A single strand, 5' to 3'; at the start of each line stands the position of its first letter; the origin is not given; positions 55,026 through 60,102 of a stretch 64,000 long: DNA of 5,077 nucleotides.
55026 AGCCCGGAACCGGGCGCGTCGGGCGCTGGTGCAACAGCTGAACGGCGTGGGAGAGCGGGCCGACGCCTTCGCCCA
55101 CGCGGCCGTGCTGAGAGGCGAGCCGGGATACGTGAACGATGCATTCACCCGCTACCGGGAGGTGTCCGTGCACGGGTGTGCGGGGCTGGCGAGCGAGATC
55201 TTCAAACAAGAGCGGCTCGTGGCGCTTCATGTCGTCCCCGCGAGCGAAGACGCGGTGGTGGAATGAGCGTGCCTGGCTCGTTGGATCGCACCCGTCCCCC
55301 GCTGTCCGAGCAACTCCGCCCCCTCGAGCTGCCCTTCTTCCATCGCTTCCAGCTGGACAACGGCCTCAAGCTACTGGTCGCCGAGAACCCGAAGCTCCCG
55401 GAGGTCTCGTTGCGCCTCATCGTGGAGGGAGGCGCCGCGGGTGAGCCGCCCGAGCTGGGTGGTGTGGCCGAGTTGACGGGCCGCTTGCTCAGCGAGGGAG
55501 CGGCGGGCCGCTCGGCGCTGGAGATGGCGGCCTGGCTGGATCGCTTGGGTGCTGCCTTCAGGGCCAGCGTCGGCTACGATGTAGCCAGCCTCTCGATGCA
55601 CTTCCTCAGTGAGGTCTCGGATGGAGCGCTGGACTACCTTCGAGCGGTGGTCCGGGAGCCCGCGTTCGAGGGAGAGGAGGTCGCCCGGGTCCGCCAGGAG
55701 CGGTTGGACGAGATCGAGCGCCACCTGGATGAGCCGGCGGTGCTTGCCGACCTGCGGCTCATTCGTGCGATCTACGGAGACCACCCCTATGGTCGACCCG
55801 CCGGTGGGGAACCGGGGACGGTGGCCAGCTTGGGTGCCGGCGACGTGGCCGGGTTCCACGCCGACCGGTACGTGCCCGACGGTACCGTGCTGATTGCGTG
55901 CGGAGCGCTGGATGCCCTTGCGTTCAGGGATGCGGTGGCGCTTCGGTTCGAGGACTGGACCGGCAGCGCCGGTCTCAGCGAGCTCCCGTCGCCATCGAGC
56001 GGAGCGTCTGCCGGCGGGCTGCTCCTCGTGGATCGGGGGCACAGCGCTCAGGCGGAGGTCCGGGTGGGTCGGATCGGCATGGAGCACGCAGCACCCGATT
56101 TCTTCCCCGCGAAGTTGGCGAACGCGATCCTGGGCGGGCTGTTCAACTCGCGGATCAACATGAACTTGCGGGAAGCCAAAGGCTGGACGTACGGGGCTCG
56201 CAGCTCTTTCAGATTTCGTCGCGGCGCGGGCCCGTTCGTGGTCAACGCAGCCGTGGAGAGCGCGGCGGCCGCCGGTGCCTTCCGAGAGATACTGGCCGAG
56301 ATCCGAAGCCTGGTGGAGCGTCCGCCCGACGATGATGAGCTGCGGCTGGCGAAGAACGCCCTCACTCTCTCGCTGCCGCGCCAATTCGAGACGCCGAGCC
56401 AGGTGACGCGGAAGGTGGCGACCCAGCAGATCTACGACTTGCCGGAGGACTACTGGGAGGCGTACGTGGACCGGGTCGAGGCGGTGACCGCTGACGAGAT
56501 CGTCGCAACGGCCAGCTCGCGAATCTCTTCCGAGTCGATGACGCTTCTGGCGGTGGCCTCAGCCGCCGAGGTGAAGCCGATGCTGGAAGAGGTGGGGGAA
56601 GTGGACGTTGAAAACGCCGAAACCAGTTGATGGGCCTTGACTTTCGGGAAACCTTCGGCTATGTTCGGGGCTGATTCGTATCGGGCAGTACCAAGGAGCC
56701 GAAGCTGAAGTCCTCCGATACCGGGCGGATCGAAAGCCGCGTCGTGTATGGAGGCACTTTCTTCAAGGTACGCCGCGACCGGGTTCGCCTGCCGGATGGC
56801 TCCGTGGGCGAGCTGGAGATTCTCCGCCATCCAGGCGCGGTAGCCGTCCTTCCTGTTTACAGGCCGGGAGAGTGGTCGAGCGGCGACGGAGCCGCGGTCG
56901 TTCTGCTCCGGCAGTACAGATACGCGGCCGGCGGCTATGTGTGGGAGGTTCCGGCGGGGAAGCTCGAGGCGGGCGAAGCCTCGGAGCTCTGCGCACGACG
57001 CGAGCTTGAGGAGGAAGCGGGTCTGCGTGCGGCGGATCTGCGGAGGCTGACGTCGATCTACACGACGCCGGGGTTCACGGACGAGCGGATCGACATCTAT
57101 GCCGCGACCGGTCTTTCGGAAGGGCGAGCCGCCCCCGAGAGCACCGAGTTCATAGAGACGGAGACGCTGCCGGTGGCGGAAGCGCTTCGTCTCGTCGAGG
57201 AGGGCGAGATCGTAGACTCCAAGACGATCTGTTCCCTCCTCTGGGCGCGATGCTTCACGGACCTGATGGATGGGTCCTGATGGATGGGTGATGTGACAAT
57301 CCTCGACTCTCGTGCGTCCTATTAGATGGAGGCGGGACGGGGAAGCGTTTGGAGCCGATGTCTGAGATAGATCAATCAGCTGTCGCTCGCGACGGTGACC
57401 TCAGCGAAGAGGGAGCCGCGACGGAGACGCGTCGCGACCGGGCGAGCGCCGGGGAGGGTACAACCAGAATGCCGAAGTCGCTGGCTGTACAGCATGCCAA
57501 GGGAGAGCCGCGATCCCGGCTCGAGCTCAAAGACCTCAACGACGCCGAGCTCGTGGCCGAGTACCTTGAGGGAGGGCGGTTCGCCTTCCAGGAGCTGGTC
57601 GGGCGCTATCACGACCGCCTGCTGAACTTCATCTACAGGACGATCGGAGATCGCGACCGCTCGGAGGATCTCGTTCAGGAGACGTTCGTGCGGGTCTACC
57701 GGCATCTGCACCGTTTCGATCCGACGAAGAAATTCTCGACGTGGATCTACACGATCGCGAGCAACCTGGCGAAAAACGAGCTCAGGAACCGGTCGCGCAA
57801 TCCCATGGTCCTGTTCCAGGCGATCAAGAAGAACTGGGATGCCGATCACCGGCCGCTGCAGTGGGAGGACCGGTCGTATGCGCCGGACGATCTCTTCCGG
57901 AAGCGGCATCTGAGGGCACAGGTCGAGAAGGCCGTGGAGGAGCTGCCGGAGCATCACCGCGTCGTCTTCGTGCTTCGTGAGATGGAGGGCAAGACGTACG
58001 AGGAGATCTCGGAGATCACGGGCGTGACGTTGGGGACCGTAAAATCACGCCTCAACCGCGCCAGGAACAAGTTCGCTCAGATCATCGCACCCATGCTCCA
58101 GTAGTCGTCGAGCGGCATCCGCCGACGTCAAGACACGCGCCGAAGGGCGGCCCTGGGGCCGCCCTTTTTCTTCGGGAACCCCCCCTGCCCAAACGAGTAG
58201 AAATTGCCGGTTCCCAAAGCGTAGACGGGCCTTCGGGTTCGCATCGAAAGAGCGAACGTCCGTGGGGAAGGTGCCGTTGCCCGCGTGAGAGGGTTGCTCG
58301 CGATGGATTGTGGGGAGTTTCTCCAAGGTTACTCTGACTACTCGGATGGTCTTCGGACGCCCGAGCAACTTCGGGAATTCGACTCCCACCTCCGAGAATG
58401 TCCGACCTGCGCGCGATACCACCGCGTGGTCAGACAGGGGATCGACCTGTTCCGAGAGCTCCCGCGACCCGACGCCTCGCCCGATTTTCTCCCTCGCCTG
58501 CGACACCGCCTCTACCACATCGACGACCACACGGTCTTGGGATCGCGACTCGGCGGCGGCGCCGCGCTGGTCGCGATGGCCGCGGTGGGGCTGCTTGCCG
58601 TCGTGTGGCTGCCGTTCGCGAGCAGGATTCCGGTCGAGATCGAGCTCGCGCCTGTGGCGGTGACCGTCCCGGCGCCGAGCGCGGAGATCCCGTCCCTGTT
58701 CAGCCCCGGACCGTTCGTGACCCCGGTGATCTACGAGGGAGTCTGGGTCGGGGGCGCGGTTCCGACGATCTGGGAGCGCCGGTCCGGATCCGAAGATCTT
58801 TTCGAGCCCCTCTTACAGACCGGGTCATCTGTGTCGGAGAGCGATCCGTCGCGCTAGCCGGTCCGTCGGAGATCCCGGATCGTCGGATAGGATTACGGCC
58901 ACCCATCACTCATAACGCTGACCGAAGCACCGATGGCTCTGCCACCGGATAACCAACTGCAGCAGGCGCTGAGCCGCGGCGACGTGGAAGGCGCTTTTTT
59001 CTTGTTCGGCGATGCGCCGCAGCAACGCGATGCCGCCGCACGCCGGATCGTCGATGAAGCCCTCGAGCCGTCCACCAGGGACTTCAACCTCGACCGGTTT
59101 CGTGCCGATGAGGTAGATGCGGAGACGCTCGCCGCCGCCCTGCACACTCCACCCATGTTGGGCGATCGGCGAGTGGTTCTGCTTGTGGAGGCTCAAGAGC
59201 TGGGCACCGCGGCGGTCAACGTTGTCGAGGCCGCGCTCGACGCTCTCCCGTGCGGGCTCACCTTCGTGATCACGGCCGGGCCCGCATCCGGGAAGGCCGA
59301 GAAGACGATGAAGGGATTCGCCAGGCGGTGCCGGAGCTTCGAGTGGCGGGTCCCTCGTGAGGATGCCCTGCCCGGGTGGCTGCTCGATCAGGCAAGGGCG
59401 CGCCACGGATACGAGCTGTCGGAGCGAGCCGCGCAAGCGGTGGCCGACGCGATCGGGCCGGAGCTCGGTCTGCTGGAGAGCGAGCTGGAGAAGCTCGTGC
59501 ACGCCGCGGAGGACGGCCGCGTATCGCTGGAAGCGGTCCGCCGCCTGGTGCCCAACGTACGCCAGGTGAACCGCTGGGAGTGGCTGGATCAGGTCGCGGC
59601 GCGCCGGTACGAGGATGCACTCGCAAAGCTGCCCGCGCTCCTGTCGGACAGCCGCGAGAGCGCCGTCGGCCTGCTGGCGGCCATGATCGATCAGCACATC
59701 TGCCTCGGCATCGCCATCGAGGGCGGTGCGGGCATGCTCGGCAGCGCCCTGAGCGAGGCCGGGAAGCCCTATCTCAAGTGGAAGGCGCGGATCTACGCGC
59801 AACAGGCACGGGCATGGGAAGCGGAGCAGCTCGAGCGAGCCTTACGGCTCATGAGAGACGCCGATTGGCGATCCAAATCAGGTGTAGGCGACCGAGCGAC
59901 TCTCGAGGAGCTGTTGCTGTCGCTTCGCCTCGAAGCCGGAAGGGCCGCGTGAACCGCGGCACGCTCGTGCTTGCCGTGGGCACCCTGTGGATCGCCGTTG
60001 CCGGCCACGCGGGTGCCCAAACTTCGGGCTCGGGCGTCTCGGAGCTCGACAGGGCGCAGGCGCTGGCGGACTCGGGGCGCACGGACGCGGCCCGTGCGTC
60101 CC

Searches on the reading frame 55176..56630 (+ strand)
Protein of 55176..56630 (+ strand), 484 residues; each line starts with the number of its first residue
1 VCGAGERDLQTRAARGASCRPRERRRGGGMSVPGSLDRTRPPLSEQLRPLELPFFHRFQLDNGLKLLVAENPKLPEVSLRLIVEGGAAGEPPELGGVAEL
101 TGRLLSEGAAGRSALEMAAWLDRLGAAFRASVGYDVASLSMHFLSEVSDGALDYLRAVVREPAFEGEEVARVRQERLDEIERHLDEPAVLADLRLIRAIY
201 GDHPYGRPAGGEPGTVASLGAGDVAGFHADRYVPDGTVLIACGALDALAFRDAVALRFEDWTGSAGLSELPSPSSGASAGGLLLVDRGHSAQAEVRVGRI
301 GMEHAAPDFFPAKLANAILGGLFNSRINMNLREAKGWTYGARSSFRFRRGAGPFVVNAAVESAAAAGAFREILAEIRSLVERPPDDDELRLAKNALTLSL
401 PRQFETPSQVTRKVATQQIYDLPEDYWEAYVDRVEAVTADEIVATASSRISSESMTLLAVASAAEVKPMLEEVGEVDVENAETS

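Call 34: search_protein_families(library=ncbifam, proteins=[window:55176-56630:+], max_evalue=1e-8)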
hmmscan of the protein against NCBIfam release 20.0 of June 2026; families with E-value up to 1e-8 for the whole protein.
window:55176-56630:+ (484 aa): 1 family
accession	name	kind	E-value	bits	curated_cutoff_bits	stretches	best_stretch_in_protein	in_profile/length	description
NF047422.1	YfmF_fam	equivalog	3.4e-17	62.5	285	1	155-448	105-400/412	EF-P 5-aminopentanol modification-associated protein YfmF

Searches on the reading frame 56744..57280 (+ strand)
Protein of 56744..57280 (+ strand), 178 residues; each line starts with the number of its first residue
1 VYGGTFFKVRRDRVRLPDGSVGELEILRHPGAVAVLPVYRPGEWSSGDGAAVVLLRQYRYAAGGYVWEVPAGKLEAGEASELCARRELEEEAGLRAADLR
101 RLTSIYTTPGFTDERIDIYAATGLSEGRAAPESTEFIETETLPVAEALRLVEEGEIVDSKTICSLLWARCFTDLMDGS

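Call 34: search_protein_families(library=ncbifam, proteins=[window:56744-57280:+], max_evalue=1e-8)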
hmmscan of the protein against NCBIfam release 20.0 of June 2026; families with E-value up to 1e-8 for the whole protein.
window:56744-57280:+ (178 aa): 4 families
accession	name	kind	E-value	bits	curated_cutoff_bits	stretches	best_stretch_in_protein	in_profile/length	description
NF008736.0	PRK11762.1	equivalog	4.4e-18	65.5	169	1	48-169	57-178/186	ADP compounds hydrolase NudE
TIGR00052.1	TIGR00052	subfamily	7.4e-14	51.8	79.55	1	51-167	58-185/188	nudix-type nucleoside diphosphatase, YffH/AdpP family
NF011585.0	PRK15009.1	equivalog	3.5e-12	46.4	234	1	50-168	58-184/191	GDP-mannose pyrophosphatase NudK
NF008003.0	PRK10729.1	equivalog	6.8e-12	45.1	248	1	31-169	57-198/210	ADP-ribose diphosphatase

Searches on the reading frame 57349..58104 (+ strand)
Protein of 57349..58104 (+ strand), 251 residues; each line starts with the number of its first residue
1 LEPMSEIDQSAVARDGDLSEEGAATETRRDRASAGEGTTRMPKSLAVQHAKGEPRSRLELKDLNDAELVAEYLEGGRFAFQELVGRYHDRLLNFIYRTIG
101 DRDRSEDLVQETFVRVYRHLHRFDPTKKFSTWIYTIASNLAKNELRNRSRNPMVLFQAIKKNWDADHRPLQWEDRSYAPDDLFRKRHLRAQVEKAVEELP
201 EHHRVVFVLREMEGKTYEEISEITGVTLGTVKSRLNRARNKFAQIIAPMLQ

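Call 34: search_protein_families(library=ncbifam, proteins=[window:57349-58104:+], max_evalue=1e-8)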
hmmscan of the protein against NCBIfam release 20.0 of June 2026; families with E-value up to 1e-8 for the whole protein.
window:57349-58104:+ (251 aa): 76 families (the best 25 are shown)
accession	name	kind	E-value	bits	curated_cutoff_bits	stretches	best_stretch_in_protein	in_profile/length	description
NF007223.0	PRK09641.1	equivalog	7.8e-39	133.4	209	1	67-242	7-180/187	RNA polymerase sigma factor SigW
NF009166.1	PRK12513.1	equivalog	1.9e-38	132.1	206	1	61-247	5-187/193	RNA polymerase sigma factor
NF008888.0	PRK11922.1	equivalog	1.5e-36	126.2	204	1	57-246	9-196/231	RNA polymerase sigma factor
TIGR02939.1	RpoE_Sigma70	equivalog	4.9e-36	124.5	236.15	1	64-250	6-190/190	RNA polymerase sigma factor RpoE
TIGR02937.1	sigma70-ECF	superfamily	1.3e-34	119.2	42.9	1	79-244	2-163/165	sigma-70 family RNA polymerase sigma factor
TIGR02948.1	SigW_bacill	equivalog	6.8e-34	117.6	243.1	1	67-242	7-180/187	RNA polymerase sigma factor SigW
NF009171.0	PRK12518.1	equivalog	1.9e-32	112.6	208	1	63-244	12-182/191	RNA polymerase sigma factor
NF007225.0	PRK09643.1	equivalog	3.2e-32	111.9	190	1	60-248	9-184/204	RNA polymerase sigma factor SigM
NF007229.0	PRK09647.1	equivalog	3.2e-32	111.6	265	1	79-245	45-201/220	RNA polymerase sigma factor SigE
TIGR02985.1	Sig70_bacteroi1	subfamily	5.3e-31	108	126.4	1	79-243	2-159/162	RNA polymerase sigma-70 factor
NF007216.0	PRK09638.1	equivalog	2.5e-29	102.3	194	1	64-241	4-169/180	RNA polymerase sigma factor SigY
NF004113.0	PRK05602.1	equivalog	2.1e-28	99.4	208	1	43-246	10-201/211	RNA polymerase sigma factor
NF058625.1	sigma_PG0214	equivalog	3.2e-28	98.6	130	1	79-243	5-158/170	GFO_1088 family ECF-type sigma factor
TIGR02950.1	SigM_subfam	subfamily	1.5e-26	93.2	147.95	1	81-245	3-157/159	RNA polymerase sigma factor, SigM family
TIGR02983.1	SigE-fam_strep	subfamily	1.2e-24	87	141.55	1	79-243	7-155/162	SigE family RNA polymerase sigma factor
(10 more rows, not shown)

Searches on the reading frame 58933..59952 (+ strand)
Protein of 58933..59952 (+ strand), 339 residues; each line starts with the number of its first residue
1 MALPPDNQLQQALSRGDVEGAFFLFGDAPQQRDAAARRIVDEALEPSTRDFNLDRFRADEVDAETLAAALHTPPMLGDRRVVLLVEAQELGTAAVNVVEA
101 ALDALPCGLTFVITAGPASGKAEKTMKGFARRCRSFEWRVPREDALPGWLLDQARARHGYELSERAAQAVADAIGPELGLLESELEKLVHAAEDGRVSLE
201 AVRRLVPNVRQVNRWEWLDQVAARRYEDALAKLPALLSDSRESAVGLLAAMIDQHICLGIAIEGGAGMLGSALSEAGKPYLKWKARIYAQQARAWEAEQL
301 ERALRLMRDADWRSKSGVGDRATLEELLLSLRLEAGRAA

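Call 34: search_protein_families(library=ncbifam, proteins=[window:58933-59952:+], max_evalue=1e-8)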
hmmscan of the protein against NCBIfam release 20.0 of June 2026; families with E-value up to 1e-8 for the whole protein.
window:58933-59952:+ (339 aa): 3 families
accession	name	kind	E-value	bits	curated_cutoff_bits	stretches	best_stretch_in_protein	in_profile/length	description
TIGR01128.2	holA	equivalog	3.4e-45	154.8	80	1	22-330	2-315/316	DNA polymerase III subunit delta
NF004165.0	PRK05629.1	equivalog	2.5e-16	59.7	301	1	32-321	20-303/319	DNA polymerase III subunit delta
NF005918.0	PRK07914.1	equivalog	2.7e-14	53.4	420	1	34-315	21-297/321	hypothetical protein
